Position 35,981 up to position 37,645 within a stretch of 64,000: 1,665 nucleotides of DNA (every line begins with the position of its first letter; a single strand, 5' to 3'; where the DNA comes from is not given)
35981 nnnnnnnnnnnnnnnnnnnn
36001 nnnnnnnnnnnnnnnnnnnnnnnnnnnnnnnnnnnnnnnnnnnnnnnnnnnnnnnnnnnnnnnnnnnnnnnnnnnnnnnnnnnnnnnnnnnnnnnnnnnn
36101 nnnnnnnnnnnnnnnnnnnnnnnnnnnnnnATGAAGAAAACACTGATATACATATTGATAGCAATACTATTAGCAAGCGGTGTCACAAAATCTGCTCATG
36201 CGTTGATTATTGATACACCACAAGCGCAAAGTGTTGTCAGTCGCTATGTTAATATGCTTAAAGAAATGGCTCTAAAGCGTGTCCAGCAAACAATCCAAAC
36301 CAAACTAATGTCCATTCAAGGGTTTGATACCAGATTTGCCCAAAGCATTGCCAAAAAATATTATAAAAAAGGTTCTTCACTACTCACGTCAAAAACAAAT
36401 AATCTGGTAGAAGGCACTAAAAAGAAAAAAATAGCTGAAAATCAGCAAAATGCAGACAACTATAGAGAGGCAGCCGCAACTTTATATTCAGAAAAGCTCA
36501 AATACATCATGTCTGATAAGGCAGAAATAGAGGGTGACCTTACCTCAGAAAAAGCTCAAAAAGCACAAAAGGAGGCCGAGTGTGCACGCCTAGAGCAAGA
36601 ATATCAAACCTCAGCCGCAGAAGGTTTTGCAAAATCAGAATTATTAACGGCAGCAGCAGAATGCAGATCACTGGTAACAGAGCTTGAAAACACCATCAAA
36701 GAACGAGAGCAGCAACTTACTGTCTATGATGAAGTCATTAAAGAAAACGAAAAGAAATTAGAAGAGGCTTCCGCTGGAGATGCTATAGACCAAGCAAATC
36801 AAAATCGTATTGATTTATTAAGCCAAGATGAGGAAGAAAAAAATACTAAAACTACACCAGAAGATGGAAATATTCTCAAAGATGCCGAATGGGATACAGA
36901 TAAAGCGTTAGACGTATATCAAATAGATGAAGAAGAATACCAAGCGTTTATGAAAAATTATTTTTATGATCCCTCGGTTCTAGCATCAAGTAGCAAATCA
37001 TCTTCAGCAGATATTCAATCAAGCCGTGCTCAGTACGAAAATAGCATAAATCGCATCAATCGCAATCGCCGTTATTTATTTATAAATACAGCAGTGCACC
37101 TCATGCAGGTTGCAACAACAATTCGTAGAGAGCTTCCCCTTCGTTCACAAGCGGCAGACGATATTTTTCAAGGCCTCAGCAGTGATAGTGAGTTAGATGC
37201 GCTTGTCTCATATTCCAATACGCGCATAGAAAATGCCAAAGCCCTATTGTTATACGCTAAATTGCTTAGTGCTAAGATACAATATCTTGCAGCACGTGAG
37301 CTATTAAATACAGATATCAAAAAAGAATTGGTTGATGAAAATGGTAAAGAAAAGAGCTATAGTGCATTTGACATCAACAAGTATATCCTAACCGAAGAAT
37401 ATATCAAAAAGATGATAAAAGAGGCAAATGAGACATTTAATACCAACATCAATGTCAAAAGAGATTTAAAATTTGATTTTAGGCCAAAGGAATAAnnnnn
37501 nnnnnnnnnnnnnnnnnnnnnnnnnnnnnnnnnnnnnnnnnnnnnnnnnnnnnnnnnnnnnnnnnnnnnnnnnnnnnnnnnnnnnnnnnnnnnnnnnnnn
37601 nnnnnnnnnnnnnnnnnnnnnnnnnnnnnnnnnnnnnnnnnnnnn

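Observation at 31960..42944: Five Sec-signal, TM-free helical proteins occupy the slot where VirB5/VirB6 are expected, and no VirB6, VirD4 or VirB1 is in the window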

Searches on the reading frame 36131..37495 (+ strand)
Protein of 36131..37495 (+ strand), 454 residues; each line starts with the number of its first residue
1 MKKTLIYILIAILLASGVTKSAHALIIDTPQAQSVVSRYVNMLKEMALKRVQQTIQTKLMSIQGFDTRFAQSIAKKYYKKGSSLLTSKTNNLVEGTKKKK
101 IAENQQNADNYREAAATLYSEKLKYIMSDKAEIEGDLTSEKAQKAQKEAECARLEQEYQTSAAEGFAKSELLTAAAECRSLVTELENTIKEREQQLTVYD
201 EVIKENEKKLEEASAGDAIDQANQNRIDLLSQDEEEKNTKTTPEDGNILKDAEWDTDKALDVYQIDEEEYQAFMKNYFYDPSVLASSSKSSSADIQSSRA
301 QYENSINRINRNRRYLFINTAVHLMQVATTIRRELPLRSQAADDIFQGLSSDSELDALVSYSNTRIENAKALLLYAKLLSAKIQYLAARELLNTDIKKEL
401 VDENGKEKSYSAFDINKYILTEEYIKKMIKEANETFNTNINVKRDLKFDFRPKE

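Call 5: search_protein_families(library=pfam, proteins=[window:36131-37495:+], max_evalue=1)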
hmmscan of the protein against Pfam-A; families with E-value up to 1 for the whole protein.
window:36131-37495:+ (454 aa): 2 families
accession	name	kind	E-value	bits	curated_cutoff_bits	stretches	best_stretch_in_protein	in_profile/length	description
PF19394.4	DUF5969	-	0.037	14.8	25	1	256-303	23-69/93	Family of unknown function (DUF5969)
PF08139.17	LPAM_1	-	0.31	12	20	1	1-16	1-16/18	Prokaryotic membrane lipoprotein lipid attachment site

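Call 81: search_solved_structures(query=A9, max_evalue=1, show_alignments=0)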
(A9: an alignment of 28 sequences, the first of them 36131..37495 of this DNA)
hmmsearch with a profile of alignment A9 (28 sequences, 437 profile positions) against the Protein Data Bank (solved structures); distinct sequences matched with E-value up to 1: 27.
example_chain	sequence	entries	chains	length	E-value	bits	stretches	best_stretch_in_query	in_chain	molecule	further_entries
3zgx_A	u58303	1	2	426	0.0069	18.5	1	87-214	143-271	CHROMOSOME PARTITION PROTEIN SMC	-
4xa6_A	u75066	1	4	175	0.011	17.8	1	163-284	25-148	Gp7-MYH7(1777-1855)-EB1 chimera protein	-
9ukm_I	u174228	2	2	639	0.033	16.2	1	163-234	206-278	Defense against restriction protein A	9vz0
8gi0_F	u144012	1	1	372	0.04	16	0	34-91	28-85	Peroxisomal membrane protein PEX14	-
5xg3_A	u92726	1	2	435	0.079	15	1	87-214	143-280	Chromosome partition protein Smc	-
7qrc_B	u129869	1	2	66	0.079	15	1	34-87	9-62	Peroxin-14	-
1hs7_A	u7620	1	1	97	0.092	14.8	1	189-241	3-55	SYNTAXIN VAM3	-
3tnu_B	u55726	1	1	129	0.093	14.7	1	116-213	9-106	Keratin, type II cytoskeletal 5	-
6zfw_A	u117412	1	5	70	0.095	14.7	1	34-86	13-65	Peroxin-14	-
6fia_A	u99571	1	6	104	0.099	14.7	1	141-219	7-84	LINE-1 retrotransposable element ORF1 protein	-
7dgy_A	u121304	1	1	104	0.13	14.3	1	48-138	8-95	de novo designed protein H4C2R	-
7x5d_A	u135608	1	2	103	0.17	13.9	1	102-171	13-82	Lamin-A/C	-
5n7i_A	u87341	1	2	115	0.21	13.6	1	152-245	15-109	MARVEL domain-containing protein 2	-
5n7h_A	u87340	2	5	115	0.24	13.4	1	152-245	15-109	MARVEL domain-containing protein 2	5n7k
5fv8_A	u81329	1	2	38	0.24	13.4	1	183-216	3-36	FOSW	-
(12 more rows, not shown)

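Call 88: search_protein_families(library=pfam, alignment_id=A9, max_evalue=0.1)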
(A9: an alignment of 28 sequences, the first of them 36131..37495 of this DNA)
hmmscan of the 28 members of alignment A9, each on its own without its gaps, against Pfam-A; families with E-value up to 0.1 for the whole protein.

A. member 1, window:36131-37495:+ (454 aa): 1 family
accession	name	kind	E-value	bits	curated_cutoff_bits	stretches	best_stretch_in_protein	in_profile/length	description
PF19394.4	DUF5969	-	0.037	14.8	25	0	256-303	23-69/93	Family of unknown function (DUF5969)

B. families by the number of members that match (of 28 scanned): 20 families
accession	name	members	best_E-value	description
PF13605.11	DUF4141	2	0.0025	Domain of unknown function (DUF4141)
PF08220.18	HTH_DeoR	2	0.0039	DeoR-like helix-turn-helix domain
PF02183.23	HALZ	2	0.043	Homeobox associated leucine zipper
PF05227.19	CHASE3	1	0.00023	CHASE3 domain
PF10256.14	Erf4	1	0.0012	Golgin subfamily A member 7/ERF4 family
PF18595.6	Nuf2_DHR10-like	1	0.0035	Nuf2, DHR10-like domain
PF07926.17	TPR_MLP1_2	1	0.0051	TPR/MLP1/MLP2-like protein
PF25046.1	DUF7790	1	0.0068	Domain of unknown function (DUF7790)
PF14193.11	DUF4315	1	0.027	Domain of unknown function (DUF4315)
PF25398.1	CUX1_N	1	0.03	CUX1-like, N-terminal tRNA-binding arm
PF17166.9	DUF5126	1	0.031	Domain of unknown function (DUF5126)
PF25014.1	NET2A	1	0.034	NET2A-like domain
PF19394.4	DUF5969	1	0.037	Family of unknown function (DUF5969)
PF10436.14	BCDHK_Adom3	1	0.053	Mitochondrial branched-chain alpha-ketoacid dehydrogenase kinase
PF06005.17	ZapB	1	0.053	Cell division protein ZapB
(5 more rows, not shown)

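Call 92: search_protein_families(library=ncbifam, proteins=[window:36131-37495:+], max_evalue=1)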
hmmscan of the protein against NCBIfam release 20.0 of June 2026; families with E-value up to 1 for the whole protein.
window:36131-37495:+ (454 aa): 1 family
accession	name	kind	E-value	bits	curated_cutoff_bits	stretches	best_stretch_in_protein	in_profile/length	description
NF002245.0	PRK01158.1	equivalog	0.0087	15.4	198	1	40-86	118-164/233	phosphoglycolate phosphatase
